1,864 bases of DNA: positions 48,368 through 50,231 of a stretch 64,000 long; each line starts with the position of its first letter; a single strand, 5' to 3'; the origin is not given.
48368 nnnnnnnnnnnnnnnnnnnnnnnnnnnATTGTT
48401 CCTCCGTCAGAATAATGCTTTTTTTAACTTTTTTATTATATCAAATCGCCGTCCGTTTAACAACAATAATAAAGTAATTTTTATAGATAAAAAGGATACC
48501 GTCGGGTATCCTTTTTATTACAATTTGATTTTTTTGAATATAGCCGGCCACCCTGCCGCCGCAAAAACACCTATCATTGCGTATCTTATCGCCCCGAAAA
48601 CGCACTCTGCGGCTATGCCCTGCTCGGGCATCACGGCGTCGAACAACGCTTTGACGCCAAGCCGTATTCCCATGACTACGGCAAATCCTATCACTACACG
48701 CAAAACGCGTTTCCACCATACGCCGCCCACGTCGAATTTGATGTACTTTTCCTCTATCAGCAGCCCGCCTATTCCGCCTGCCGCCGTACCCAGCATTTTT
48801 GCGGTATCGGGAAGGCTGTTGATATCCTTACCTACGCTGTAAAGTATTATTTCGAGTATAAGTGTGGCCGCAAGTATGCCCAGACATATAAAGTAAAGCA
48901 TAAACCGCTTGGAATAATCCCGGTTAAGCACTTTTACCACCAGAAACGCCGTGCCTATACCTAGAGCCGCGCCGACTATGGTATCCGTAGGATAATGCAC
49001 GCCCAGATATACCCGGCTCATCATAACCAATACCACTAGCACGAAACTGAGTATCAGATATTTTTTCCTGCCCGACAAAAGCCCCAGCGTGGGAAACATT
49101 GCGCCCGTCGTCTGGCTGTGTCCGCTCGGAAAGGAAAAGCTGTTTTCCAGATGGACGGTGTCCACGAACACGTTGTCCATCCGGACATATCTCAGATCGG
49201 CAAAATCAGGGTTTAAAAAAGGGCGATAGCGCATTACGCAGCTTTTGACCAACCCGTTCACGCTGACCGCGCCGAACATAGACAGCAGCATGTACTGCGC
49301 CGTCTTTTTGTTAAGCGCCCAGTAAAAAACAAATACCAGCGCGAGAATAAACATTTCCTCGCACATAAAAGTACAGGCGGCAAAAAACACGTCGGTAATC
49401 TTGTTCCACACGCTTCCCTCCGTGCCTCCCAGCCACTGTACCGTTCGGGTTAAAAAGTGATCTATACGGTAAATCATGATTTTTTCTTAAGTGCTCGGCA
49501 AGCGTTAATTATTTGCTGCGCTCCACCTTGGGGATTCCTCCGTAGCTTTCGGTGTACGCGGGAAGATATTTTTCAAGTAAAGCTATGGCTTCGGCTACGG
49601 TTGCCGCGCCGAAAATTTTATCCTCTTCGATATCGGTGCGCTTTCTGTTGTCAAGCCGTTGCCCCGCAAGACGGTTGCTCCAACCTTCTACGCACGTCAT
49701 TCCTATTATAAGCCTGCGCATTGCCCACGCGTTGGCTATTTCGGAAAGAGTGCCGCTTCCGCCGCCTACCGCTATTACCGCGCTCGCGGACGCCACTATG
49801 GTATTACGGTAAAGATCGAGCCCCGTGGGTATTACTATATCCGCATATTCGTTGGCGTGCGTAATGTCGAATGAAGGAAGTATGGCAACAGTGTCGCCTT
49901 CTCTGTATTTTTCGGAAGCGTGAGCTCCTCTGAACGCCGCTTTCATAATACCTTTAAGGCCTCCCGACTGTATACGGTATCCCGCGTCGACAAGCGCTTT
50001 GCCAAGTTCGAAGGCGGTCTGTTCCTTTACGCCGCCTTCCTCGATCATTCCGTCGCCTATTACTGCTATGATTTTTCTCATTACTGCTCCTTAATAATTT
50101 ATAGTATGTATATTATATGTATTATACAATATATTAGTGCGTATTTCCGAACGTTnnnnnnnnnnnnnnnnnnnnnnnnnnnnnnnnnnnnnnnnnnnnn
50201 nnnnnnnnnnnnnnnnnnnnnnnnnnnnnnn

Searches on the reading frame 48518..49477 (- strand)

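Call 59: search_protein_families(library=pfam, proteins=[window:48518-49477:-], max_evalue=0.001)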
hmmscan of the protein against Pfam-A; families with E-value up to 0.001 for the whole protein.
window:48518-49477:- (319 aa): 2 families
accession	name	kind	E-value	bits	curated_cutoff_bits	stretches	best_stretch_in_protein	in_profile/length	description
PF01569.27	PAP2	-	4e-22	78.8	27.2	1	62-186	4-127/130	PAP2 superfamily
PF14378.12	PAP2_3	-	3.2e-08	34.1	27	1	43-177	42-188/190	PAP2 superfamily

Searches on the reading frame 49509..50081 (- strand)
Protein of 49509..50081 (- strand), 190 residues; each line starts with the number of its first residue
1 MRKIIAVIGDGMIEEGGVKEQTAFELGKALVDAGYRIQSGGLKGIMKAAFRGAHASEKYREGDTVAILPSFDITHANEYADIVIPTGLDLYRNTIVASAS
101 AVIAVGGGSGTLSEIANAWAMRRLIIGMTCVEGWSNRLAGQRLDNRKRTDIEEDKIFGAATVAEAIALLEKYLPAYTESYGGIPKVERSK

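Call 59: search_protein_families(library=pfam, proteins=[window:49509-50081:-], max_evalue=0.001)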
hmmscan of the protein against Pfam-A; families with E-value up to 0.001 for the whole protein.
window:49509-50081:- (190 aa): 2 families
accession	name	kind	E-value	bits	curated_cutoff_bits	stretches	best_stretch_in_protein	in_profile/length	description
PF18306.6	LDcluster4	-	5.3e-28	98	26.3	1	3-137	2-125/151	SLOG cluster4 family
PF03641.19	Lysine_decarbox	-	0.00015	22.4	27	1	46-123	1-77/131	Possible lysine decarboxylase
